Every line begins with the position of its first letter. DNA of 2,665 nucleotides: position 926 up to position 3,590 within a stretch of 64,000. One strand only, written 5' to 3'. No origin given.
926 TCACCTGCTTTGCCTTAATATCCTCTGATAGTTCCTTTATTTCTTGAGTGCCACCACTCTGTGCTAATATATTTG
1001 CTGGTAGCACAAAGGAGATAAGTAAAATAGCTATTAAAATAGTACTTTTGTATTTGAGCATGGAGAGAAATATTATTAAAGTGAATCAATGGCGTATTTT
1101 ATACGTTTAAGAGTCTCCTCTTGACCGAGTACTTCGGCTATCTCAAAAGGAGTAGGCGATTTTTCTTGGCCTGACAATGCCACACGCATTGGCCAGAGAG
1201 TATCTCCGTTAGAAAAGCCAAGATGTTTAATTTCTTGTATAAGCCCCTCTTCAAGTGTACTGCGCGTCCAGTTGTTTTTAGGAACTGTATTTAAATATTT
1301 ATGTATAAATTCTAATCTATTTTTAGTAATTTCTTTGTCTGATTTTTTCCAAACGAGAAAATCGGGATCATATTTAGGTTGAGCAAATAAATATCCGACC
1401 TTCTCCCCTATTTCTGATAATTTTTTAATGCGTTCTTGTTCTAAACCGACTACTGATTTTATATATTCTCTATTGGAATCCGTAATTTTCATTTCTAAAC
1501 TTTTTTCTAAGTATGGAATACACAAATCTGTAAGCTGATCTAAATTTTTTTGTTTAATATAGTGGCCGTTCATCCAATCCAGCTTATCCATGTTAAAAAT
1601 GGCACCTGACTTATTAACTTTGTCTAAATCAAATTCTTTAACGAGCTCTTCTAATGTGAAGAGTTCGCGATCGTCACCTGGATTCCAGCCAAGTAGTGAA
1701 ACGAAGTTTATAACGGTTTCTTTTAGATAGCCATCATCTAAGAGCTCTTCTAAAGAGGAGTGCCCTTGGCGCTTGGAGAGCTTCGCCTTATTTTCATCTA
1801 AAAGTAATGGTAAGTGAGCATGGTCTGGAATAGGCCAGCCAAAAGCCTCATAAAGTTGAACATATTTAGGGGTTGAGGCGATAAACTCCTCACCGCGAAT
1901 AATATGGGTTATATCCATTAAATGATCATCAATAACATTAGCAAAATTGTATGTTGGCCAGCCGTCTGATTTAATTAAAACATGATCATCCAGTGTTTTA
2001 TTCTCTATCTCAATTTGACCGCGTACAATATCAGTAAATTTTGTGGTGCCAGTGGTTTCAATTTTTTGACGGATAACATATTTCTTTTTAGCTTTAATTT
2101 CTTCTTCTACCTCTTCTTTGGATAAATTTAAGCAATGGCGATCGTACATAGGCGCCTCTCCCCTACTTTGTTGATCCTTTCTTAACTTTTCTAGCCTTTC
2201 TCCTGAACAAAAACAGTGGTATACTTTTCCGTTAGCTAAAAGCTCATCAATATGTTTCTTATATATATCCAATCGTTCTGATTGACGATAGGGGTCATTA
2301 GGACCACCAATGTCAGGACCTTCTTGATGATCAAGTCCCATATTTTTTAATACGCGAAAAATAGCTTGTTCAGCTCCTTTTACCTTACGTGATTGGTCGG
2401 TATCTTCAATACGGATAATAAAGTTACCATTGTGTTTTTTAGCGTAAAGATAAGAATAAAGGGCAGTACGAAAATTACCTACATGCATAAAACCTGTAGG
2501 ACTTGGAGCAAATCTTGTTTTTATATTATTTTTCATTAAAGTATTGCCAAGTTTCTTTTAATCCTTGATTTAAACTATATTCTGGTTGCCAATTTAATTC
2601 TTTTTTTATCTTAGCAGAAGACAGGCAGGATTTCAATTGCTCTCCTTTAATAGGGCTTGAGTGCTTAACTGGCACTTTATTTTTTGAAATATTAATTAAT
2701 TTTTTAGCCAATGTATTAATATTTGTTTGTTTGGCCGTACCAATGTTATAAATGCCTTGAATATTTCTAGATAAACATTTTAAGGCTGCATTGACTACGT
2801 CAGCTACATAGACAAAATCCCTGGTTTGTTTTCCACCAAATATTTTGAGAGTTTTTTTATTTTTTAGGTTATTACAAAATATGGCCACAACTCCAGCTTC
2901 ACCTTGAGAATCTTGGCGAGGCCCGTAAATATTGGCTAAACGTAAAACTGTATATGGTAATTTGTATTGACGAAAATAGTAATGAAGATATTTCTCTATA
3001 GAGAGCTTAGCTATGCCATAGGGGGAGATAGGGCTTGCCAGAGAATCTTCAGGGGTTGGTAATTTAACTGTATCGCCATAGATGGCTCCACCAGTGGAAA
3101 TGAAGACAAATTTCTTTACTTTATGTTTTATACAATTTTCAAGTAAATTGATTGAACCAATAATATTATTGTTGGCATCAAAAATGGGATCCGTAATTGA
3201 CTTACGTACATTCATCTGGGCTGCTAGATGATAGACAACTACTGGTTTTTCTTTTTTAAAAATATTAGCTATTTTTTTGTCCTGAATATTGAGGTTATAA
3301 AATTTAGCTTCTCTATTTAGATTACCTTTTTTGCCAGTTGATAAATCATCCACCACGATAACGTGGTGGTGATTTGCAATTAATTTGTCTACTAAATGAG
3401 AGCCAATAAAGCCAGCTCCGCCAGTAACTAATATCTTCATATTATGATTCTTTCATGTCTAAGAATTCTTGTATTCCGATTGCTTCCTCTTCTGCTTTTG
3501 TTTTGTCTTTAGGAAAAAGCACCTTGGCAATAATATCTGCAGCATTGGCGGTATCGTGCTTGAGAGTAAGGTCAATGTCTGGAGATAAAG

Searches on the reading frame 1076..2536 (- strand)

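Call 16: search_protein_families(library=pfam, proteins=[window:1076-2536:-], max_evalue=0.001)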
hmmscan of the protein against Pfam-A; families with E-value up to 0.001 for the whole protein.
window:1076-2536:- (486 aa): 2 families
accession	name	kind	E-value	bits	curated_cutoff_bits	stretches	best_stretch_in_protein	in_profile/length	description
PF00749.27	tRNA-synt_1c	-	3.8e-108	361.5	23.4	1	5-321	2-314/314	tRNA synthetases class I (E and Q), catalytic domain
PF19269.4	Anticodon_2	-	5e-32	111.7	23.6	1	334-483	1-141/141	Anticodon binding domain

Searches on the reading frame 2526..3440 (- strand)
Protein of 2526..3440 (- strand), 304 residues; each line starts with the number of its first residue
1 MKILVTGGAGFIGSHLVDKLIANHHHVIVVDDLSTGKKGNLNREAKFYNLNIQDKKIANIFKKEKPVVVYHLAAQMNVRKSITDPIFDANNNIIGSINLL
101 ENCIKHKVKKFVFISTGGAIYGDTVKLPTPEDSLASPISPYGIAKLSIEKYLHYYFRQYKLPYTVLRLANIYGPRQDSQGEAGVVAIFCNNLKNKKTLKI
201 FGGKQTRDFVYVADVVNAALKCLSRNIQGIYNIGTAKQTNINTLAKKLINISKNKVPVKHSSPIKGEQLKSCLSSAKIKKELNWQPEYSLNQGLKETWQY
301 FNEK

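Call 16: search_protein_families(library=pfam, proteins=[window:2526-3440:-], max_evalue=0.001)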
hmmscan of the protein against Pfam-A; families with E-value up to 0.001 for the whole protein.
window:2526-3440:- (304 aa): 7 families
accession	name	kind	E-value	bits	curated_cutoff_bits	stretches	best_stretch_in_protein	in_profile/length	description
PF01370.27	Epimerase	-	5.5e-62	209.8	20.9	1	3-234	1-240/240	NAD dependent epimerase/dehydratase family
PF16363.11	GDP_Man_Dehyd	-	5e-56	191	27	1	4-297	1-332/332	GDP-mannose 4,6 dehydratase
PF02719.21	Polysacc_synt_2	-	2.9e-23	82.9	20.2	1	3-272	1-272/293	Polysaccharide biosynthesis protein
PF04321.23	RmlD_sub_bind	-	1.5e-21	77.1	27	1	1-268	1-245/287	RmlD substrate binding domain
PF01073.25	3Beta_HSD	-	2.9e-17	63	22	1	4-219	1-225/280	3-beta hydroxysteroid dehydrogenase/isomerase family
PF07993.18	NAD_binding_4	-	4.8e-13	49.3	20.1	1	49-178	74-211/258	Male sterility protein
PF13460.12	NAD_binding_10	-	1.1e-10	42.1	27.2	1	7-172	1-147/184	NAD(P)H-binding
